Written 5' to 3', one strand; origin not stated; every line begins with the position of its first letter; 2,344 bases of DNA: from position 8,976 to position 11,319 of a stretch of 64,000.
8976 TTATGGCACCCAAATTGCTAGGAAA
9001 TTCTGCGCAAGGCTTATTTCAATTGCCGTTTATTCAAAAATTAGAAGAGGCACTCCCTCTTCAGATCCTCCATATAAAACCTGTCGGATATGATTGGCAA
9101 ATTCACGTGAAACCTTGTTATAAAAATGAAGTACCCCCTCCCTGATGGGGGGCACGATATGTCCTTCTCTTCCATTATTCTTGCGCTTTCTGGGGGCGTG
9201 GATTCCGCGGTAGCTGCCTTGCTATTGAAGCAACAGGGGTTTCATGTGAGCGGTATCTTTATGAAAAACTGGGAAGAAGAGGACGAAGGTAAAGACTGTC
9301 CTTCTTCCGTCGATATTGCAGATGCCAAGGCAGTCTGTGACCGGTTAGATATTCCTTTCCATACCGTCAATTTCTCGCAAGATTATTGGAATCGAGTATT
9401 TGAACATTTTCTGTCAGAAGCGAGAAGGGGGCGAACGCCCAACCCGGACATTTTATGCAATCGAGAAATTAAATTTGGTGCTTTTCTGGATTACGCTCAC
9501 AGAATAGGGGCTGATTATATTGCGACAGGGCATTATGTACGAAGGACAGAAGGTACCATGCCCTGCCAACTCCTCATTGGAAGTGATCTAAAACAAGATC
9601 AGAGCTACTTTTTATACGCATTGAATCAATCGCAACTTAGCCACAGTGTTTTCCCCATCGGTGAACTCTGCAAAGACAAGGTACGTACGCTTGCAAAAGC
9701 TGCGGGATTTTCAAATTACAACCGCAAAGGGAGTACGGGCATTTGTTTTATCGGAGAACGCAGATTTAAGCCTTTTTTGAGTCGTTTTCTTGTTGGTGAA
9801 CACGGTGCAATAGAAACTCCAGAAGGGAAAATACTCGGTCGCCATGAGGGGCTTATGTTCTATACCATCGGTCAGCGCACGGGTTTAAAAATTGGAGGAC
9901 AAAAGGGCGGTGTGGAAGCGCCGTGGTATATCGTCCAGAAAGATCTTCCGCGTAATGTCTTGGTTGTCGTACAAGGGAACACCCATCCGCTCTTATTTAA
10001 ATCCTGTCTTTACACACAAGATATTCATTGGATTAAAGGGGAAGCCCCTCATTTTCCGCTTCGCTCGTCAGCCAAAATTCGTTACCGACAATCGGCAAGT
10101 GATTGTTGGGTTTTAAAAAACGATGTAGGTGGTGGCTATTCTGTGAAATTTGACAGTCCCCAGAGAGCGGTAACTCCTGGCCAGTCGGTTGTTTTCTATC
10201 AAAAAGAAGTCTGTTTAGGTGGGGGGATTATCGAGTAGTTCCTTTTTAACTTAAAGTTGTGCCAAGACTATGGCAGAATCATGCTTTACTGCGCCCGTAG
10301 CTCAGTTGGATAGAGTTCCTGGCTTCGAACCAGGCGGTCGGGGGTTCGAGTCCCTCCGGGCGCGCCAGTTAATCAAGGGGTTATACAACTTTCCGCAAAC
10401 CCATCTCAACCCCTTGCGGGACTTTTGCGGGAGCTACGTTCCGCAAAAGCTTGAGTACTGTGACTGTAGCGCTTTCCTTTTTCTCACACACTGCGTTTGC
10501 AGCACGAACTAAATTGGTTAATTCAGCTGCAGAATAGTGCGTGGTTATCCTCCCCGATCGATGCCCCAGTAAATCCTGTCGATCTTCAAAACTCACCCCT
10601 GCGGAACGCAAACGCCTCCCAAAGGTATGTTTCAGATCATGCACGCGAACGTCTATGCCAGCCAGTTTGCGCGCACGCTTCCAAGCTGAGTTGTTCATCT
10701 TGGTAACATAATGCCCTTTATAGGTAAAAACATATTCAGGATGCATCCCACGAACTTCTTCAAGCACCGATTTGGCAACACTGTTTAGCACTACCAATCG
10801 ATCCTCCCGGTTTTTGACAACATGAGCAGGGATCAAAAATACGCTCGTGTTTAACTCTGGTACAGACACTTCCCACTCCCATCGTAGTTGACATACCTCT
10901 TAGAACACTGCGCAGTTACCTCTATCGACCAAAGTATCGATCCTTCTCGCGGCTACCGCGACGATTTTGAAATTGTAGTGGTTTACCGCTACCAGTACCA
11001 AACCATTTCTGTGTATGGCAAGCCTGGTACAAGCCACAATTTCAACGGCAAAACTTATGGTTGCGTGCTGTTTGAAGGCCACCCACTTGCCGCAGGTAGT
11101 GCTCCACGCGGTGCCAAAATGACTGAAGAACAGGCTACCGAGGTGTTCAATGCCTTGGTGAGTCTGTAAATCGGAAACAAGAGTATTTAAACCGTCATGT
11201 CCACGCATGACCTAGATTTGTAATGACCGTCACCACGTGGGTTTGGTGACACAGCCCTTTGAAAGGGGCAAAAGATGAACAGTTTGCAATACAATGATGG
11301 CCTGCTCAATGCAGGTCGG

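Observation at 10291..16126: Decayed integrative island in tRNA-Arg(TCG), bounded by a 51-bp duplication of the tRNA 3' half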

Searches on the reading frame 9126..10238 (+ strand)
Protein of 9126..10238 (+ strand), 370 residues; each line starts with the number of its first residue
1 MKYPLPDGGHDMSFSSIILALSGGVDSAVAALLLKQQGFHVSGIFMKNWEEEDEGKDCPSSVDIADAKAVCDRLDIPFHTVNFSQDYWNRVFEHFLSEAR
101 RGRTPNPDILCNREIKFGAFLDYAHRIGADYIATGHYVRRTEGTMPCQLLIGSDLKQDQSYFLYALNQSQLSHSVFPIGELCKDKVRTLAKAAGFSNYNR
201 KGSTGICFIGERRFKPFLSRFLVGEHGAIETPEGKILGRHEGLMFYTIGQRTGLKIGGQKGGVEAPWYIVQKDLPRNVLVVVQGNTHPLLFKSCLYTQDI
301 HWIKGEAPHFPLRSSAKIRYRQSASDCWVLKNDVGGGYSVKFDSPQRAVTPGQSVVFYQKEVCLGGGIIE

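Call 10: find_related_loci(query=window:9126-10238:+, collection=genome_contigs, flank=10000)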
Query window:9126-10238:+ (370 aa) in genome_contigs; peptide patterns used: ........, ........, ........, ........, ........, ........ (x = any residue, [..] = any of these).
382 stretches matched a pattern; 348 encode a relative of the query (tblastn E <= 1e-3); the best 80 are kept; 80 distinct loci.
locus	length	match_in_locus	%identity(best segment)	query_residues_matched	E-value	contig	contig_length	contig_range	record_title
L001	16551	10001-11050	60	17-370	2e-143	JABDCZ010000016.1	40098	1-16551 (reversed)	MAG: Gammaproteobacteria bacterium isolate BWMinHeated_Nextera11_MAG4 3300020848.a:Ga0207079_1018, whole genome shotgun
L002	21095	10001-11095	59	10-369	2e-143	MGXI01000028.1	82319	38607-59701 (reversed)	MAG: Gammaproteobacteria bacterium GWF2_41_13 gwf2_scaffold_2131, whole genome shotgun sequence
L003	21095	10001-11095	59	5-369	1e-142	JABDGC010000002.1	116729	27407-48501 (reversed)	MAG: Gammaproteobacteria bacterium isolate BWOrgHeat_Nextera67_MAG1 3300020998.a:Ga0206951_1004, whole genome shotgun se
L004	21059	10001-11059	60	17-369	4e-142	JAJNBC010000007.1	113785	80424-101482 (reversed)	MAG: Gammaproteobacteria bacterium isolate C_No_T20_A_bin.80 scaffold_112, whole genome shotgun sequence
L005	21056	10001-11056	59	17-369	2e-141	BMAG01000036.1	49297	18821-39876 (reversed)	Gammaproteobacteria bacterium BBSC-SA01 DNA, sequence036, whole genome shotgun sequence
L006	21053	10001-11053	59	17-369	5e-141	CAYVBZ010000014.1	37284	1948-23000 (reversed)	MAG TPA_asm: uncultured Coxiellaceae bacterium isolate SRP200132_co1_482 genome assembly, contig: NODE_1874_length_37284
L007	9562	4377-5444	59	13-369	1e-137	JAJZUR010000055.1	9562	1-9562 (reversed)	MAG: Proteobacteria bacterium isolate SKS4.bin44 NODE_11234_length_9562_cov_1.602332, whole genome shotgun sequence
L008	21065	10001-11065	58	15-370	3e-137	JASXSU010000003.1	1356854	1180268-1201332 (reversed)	MAG: Candidatus Endonucleobacter sp. (ex Gigantidas childressi) isolate IAP7 NODE_edge_13950+_length_1356854_cov_45, who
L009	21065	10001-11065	58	12-369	4e-136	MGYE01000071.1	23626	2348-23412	MAG: Gammaproteobacteria bacterium RIFCSPHIGHO2_12_FULL_42_10 rifcsphigho2_12_scaffold_6325, whole genome shotgun sequen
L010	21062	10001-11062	58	17-369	4e-135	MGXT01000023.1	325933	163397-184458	MAG: Gammaproteobacteria bacterium RIFCSPHIGHO2_12_FULL_35_23 rifcsphigho2_12_scaffold_8, whole genome shotgun sequence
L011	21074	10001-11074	57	13-370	6e-132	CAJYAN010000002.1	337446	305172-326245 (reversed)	MAG TPA_asm: uncultured Gammaproteobacteria bacterium isolate SRR5242447_bin.8_MetaBAT_v2.12.1_MAG genome assembly, cont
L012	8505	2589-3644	56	17-369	6e-132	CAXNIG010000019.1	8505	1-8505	MAG: Pseudomonadota bacterium isolate TE-11nov19-300 genome assembly, contig: TE-11nov19-C16191, whole genome shotgun se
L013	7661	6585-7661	57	11-367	1e-131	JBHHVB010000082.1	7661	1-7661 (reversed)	MAG: Gammaproteobacteria bacterium isolate S.4.sp3_bin.46 NODE_4475_length_7661_cov_6.447016, whole genome shotgun seque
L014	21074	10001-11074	55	12-370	3e-131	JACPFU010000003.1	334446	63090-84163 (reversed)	MAG: Lysobacterales bacterium isolate NC_groundwater_369_Ag_B-0.1um_68_23 GD18-4_B1_scaffold_6261, whole genome shotgun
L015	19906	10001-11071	55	12-369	3e-130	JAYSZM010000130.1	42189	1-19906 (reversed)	MAG: Lysobacterales bacterium isolate GFS_13630 GFS_13630_129, whole genome shotgun sequence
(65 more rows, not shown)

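Call 13: find_encoding_contigs(protein=window:9126-10238:+, flank=10000, max_places=10)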
Protein window:9126-10238:+ (370 aa): 1 contig read that carries it; 1 place shown.
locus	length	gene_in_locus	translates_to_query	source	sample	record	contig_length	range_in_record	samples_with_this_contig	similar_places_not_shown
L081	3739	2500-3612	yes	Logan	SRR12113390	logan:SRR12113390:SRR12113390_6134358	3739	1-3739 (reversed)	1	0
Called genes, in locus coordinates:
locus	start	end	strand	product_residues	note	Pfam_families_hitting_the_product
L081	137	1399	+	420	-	PF00464:SHMT, PF00155:Aminotran_1_2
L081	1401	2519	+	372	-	PF00383:dCMP_cyt_deam_1, PF14437:MafB19-deam (faint), PF01872:RibD_C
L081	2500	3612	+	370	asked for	PF02540:NAD_synthase (weak), PF03054:tRNA_Me_trans, PF20259:tRNA_Me_trans_M, PF20258:tRNA_Me_trans_C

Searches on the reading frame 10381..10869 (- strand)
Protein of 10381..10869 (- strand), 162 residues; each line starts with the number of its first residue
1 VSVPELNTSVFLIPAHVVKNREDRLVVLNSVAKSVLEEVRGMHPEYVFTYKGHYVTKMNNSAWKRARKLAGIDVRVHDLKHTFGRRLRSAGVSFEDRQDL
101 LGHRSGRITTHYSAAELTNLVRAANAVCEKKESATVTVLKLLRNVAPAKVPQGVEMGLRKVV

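Call 7: search_protein_families(library=pfam, proteins=[window:10381-10869:-], max_evalue=0.01)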
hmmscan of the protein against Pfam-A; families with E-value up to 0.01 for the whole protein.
window:10381-10869:- (162 aa): 1 family
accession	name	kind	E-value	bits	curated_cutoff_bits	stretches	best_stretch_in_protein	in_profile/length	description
PF00589.27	Phage_integrase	-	1e-13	51.9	27.1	1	7-115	52-168/172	Phage integrase family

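Call 22: search_protein_families(library=ncbifam, proteins=[window:10381-10869:-], max_evalue=0.01)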
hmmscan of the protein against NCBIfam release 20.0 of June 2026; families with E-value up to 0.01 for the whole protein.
window:10381-10869:- (162 aa): 8 families
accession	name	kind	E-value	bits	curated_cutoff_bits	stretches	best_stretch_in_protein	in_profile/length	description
NF040815.2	recomb_XerA_Arch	equivalog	2.6e-08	33.8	220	1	19-120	151-259/263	site-specific tyrosine recombinase/integron integrase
TIGR02249.1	integrase_gron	subfamily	0.00075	18.9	265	1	51-112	234-297/315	integron integrase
TIGR02225.1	recomb_XerD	equivalog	0.00096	18.6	329.6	1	22-121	166-283/290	site-specific tyrosine recombinase XerD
NF007370.0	PRK09870.1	subfamily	0.0012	18.6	221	1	70-122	132-186/200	tyrosine-type DNA invertase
TIGR02224.1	recomb_XerC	equivalog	0.0016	17.9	335.15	1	72-121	234-283/295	tyrosine recombinase XerC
NF011946.0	PRK15417.1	equivalog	0.0037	16.5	435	1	51-113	249-313/337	integron integrase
NF007371.0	PRK09871.1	subfamily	0.0067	16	222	1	74-126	133-188/198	tyrosine-type DNA invertase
NF003462.0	PRK05084.1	equivalog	0.0088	14.8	267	1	71-125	300-354/360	tyrosine recombinase XerS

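Call 47: find_homologous_proteins(query=window:10381-10869:-)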
Query window:10381-10869:- (162 aa): 3242 proteins with E <= 0.001 among 3331 candidates; the best 120 are listed.
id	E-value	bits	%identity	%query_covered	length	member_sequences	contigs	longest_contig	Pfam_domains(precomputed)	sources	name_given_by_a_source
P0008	9.8e-100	349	100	100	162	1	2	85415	PF00589.28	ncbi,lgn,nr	ncbi:MAG: tyrosine-type recombinase/integrase [Gammaproteobacteria bacterium]|nr:tyrosine-type recom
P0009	4.3e-59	217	69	88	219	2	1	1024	PF00589.28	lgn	-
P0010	7.1e-59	216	72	91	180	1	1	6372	PF00589.28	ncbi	-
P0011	9.0e-59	216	69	89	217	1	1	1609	PF00589.28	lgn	-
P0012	1.4e-58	215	71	86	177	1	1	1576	PF00589.28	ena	-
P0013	1.4e-58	215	65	99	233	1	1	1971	PF00589.28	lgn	-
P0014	2.0e-58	214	71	85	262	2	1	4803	PF00589.28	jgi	jgi:integrase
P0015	2.1e-58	214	72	88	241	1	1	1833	PF00589.28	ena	-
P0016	2.4e-58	214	71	86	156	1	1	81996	PF00589.28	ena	-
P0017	3.4e-58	214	71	90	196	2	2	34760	PF00589.28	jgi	jgi:integrase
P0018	4.7e-58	213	69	90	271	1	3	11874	PF00589.28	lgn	-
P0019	5.7e-58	213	58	93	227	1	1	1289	PF00589.28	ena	-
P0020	6.0e-58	213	71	86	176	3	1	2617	PF00589.28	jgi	jgi:integrase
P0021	6.5e-58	213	62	95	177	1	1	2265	PF00589.28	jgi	-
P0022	1.3e-57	212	66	90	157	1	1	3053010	PF00589.28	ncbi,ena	-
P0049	5.6e-56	207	66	89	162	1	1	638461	PF00589.28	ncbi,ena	-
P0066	1.9e-55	205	70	89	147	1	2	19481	PF00589.28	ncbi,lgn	-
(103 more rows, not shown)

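Call 51: find_encoding_contigs(protein=P0066, flank=8000, max_places=3)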
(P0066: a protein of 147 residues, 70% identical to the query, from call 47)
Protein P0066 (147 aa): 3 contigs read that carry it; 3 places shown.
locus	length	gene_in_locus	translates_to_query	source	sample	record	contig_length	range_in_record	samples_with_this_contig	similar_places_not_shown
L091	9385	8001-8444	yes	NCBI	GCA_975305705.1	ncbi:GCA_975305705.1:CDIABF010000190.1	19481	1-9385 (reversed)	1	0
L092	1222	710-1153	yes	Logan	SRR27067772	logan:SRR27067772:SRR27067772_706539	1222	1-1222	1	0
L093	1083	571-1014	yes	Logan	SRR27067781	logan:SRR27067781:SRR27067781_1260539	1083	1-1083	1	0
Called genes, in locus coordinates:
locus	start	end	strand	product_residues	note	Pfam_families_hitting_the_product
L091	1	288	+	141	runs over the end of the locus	PF26277:DUF8076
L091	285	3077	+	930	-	PF00176:SNF2-rel_dom, PF00270:DEAD (weak), PF04851:ResIII, PF00271:Helicase_C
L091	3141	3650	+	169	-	-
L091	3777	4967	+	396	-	PF04326:SLFN_AlbA_2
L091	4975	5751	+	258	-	-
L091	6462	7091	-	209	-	-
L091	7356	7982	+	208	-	-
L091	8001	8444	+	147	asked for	PF00589:Phage_integrase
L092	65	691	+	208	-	-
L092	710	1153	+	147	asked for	PF00589:Phage_integrase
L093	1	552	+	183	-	?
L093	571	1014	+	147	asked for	PF00589:Phage_integrase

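Call 52: find_encoding_contigs(protein=P0049, flank=8000, max_places=3)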
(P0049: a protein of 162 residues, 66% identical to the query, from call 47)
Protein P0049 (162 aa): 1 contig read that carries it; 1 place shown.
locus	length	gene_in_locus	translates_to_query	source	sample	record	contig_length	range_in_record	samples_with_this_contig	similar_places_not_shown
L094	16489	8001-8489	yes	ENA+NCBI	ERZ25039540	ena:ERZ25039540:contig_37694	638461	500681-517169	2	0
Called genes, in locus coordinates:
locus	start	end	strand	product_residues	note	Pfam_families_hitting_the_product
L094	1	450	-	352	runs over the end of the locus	PF17761:DUF1016_N, PF06250:YhcG_C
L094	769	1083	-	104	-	-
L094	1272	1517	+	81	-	-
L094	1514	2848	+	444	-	PF03033:Glyco_transf_28 (weak), PF00201:UDPGT, PF06722:EryCIII-like_C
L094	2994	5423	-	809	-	PF08238:Sel1 (faint)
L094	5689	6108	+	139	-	-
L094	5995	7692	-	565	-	PF00239:Resolvase, PF07508:Recombinase, PF13408:Zn_ribbon_recom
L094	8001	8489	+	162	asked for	PF00589:Phage_integrase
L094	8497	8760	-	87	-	-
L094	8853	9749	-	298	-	PF20247:DUF6602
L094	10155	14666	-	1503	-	-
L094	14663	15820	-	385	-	PF17761:DUF1016_N, PF06250:YhcG_C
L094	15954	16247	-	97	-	-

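Call 88: search_protein_families(library=phrogs, proteins=[window:10381-10869:-], max_evalue=0.001)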
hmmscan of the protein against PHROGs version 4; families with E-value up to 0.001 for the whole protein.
window:10381-10869:- (162 aa): 6 families
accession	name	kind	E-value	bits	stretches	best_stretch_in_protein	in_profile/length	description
phrog_1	-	integration and excision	1e-19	72.3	1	19-125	332-448/611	integrase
phrog_216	-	integration and excision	4.8e-18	66.3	1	18-125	117-234/301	integrase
phrog_35951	-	unknown function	3.7e-06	28.3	1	59-133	5-83/97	-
phrog_26980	-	unknown function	1e-05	26.5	1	57-139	114-195/228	-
phrog_25190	-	integration and excision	3.8e-05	25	1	43-108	19-81/109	integrase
phrog_7685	-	integration and excision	4.2e-05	24.2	1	47-111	154-222/240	integrase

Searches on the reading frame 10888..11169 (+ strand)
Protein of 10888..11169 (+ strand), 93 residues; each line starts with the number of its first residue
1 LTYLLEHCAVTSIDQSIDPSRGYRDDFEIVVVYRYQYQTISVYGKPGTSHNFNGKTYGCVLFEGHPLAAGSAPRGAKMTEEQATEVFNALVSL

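Call 22: search_protein_families(library=ncbifam, proteins=[window:10888-11169:+], max_evalue=0.01)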
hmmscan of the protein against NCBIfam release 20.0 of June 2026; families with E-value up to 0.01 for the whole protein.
window:10888-11169:+ (93 aa): 0 families

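Call 88: search_protein_families(library=phrogs, proteins=[window:10888-11169:+], max_evalue=0.001)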
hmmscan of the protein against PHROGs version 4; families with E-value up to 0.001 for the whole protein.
window:10888-11169:+ (93 aa): 0 families

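Call 89: search_protein_families(library=padloc, proteins=[window:10888-11169:+], max_evalue=0.001)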
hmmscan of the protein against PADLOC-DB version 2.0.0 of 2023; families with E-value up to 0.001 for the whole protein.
window:10888-11169:+ (93 aa): 0 families
